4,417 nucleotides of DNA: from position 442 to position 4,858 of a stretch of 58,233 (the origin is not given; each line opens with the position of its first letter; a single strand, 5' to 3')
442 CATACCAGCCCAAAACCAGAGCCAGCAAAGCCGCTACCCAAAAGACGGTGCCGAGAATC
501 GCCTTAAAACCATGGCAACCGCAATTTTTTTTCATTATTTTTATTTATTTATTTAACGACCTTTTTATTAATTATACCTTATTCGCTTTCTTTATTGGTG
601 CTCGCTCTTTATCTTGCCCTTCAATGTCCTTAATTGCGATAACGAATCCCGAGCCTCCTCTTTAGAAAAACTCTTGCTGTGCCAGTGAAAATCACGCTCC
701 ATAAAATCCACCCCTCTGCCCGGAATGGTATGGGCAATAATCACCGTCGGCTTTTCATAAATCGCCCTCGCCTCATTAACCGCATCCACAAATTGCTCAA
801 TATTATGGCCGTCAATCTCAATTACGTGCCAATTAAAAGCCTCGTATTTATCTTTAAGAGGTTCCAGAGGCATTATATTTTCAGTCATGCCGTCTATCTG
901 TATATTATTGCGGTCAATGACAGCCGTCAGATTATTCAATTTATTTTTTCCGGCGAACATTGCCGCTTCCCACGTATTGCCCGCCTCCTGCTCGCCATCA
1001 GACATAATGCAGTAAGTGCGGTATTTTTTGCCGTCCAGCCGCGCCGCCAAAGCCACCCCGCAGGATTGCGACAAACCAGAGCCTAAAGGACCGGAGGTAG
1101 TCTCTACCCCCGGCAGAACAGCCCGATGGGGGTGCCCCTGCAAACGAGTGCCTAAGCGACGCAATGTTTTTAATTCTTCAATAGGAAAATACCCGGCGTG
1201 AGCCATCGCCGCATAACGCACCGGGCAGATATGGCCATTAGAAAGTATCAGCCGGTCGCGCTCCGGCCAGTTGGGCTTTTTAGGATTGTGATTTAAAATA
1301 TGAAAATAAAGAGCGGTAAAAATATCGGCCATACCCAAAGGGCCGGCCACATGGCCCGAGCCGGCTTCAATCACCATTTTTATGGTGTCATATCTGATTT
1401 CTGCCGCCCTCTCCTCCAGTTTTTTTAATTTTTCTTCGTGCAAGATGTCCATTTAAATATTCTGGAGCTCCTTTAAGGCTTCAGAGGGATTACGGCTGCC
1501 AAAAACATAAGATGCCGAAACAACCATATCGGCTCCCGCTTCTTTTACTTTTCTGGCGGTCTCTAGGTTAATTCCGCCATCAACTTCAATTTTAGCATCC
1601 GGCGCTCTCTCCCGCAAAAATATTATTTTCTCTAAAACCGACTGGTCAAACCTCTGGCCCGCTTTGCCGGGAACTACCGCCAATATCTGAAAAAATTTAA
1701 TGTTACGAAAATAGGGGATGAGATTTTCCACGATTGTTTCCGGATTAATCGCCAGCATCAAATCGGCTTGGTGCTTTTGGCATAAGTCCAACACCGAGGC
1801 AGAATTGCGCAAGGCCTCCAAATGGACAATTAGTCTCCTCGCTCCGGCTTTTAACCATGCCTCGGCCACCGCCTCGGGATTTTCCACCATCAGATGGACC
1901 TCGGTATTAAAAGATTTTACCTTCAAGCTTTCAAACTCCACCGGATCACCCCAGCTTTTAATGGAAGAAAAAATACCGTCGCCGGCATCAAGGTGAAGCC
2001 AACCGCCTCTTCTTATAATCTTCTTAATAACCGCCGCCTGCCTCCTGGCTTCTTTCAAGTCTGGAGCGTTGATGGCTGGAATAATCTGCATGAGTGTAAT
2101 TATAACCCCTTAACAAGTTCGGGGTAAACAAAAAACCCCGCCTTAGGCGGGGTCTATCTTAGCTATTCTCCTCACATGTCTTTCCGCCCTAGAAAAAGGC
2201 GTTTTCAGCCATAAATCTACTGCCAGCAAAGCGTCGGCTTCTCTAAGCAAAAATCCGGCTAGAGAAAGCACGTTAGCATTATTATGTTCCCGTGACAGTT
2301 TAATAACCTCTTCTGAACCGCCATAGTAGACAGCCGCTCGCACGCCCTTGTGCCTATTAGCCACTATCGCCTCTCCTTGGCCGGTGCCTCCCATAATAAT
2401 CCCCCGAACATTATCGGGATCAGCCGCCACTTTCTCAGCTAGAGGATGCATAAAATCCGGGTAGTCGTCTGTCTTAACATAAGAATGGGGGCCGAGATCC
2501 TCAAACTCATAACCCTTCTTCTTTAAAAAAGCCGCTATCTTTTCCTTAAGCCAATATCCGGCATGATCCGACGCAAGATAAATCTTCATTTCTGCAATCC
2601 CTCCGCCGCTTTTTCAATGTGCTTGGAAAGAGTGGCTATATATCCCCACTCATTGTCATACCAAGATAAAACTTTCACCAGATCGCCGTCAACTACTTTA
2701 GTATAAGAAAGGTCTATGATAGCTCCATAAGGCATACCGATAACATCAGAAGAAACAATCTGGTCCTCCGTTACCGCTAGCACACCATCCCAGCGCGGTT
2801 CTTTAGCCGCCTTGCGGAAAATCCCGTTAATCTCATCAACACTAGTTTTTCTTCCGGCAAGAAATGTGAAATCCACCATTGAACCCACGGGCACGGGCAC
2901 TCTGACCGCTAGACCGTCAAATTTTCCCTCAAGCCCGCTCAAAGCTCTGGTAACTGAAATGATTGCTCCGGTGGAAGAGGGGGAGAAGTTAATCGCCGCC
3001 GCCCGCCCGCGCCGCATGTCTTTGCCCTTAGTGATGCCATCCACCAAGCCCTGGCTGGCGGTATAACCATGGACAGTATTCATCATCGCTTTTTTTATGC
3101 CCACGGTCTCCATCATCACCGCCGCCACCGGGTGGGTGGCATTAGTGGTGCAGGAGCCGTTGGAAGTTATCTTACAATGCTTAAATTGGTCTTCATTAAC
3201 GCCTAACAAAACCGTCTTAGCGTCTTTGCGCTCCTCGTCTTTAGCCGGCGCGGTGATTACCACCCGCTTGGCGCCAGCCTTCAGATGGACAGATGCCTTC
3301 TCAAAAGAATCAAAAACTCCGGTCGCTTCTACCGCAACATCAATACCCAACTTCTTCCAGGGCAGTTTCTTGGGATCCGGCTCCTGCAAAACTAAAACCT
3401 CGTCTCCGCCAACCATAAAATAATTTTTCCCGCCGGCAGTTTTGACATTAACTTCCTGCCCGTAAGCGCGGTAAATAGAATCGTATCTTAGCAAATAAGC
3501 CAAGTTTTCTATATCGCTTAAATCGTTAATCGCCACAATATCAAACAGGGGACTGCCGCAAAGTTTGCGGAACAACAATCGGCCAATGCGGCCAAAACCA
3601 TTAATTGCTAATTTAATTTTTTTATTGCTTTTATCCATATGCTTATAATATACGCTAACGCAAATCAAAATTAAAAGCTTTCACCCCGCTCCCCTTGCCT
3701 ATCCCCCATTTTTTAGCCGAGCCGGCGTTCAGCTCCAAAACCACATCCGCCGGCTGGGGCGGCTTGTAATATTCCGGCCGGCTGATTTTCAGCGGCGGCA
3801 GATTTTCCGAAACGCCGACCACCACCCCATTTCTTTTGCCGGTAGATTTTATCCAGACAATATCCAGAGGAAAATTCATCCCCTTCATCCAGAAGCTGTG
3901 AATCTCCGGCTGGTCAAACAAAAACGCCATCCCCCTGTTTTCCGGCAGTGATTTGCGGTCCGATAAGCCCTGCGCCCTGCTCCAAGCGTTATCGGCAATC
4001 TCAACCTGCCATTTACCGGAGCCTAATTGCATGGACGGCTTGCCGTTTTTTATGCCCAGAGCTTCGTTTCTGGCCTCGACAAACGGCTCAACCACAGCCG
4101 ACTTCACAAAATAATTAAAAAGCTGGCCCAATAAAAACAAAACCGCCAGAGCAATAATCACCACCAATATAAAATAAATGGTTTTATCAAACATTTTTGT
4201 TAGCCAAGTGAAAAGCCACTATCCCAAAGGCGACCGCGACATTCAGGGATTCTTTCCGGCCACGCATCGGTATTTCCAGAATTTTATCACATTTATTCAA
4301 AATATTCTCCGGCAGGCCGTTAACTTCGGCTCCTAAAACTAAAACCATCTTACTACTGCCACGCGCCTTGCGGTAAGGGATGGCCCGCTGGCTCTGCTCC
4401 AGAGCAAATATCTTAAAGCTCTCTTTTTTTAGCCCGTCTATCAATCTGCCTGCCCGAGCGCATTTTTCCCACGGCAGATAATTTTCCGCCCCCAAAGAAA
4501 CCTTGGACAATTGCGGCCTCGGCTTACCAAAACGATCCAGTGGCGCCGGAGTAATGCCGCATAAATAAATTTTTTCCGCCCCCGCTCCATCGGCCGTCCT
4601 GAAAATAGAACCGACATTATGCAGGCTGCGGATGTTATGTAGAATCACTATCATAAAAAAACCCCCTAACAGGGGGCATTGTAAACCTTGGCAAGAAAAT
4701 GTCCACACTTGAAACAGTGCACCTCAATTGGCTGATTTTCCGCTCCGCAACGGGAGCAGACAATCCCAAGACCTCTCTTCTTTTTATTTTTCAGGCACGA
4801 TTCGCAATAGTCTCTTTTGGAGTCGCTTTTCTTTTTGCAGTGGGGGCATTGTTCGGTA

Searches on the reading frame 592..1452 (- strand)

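Call 72: search_protein_families(library=pfam, proteins=[window:592-1452:-], max_evalue=0.001)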
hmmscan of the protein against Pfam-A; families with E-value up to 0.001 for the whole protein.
window:592-1452:- (286 aa): 4 families
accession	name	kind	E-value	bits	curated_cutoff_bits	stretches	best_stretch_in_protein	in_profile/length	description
PF00456.26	Transketolase_N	-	2.6e-60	204.6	22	1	16-267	6-268/334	Transketolase, thiamine diphosphate binding domain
PF13292.11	DXP_synthase_N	-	4.9e-13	49.4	21.2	1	6-187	12-176/274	1-deoxy-D-xylulose-5-phosphate synthase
PF00676.26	E1_dh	-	4.9e-07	29.4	22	1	116-231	96-210/300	Dehydrogenase E1 component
PF09364.15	XFP_N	-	0.00098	18.5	23.7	0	112-222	131-241/364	XFP N-terminal domain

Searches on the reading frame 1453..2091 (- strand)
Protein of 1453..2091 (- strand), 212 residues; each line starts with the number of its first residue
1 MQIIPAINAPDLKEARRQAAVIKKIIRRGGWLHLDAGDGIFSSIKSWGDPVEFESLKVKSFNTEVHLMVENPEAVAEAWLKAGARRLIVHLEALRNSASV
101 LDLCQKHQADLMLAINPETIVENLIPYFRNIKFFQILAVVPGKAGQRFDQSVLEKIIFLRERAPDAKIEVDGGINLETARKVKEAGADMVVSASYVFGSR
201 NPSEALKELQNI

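Call 72: search_protein_families(library=pfam, proteins=[window:1453-2091:-], max_evalue=0.001)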
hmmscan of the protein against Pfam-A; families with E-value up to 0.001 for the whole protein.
window:1453-2091:- (212 aa): 2 families
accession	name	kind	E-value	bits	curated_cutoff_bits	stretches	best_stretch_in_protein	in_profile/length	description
PF00834.25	Ribul_P_3_epim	-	1.2e-35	123.1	21.1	1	5-197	4-198/198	Ribulose-phosphate 3 epimerase family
PF00977.27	His_biosynth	-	7.5e-05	22.7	23.6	0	75-116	87-129/228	Histidine biosynthesis protein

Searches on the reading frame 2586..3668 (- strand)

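Call 72: search_protein_families(library=pfam, proteins=[window:2586-3668:-], max_evalue=0.001)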
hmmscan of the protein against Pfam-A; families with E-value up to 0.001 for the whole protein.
window:2586-3668:- (360 aa): 2 families
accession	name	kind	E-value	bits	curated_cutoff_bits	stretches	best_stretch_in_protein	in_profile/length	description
PF02800.25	Gp_dh_C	-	1e-45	155.6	24.4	1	180-337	3-158/158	Glyceraldehyde 3-phosphate dehydrogenase, C-terminal domain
PF00044.30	Gp_dh_N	-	6.2e-32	110.3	31.7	1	18-120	1-99/101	Glyceraldehyde 3-phosphate dehydrogenase, NAD binding domain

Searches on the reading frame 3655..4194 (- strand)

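Call 72: search_protein_families(library=pfam, proteins=[window:3655-4194:-], max_evalue=0.001)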
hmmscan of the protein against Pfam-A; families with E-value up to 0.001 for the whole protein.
window:3655-4194:- (179 aa): 1 family
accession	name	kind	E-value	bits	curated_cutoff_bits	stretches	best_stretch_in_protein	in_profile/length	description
PF02643.20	DUF192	-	4.3e-29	100.9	27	1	63-172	2-95/96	Uncharacterized ACR, COG1430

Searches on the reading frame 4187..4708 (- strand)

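Call 72: search_protein_families(library=pfam, proteins=[window:4187-4708:-], max_evalue=0.001)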
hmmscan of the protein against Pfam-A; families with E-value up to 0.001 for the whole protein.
window:4187-4708:- (173 aa): 1 family
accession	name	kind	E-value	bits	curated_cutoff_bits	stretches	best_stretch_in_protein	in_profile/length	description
PF00588.24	SpoU_methylase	-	1.1e-33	116.7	29.7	1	19-165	2-141/142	SpoU rRNA Methylase family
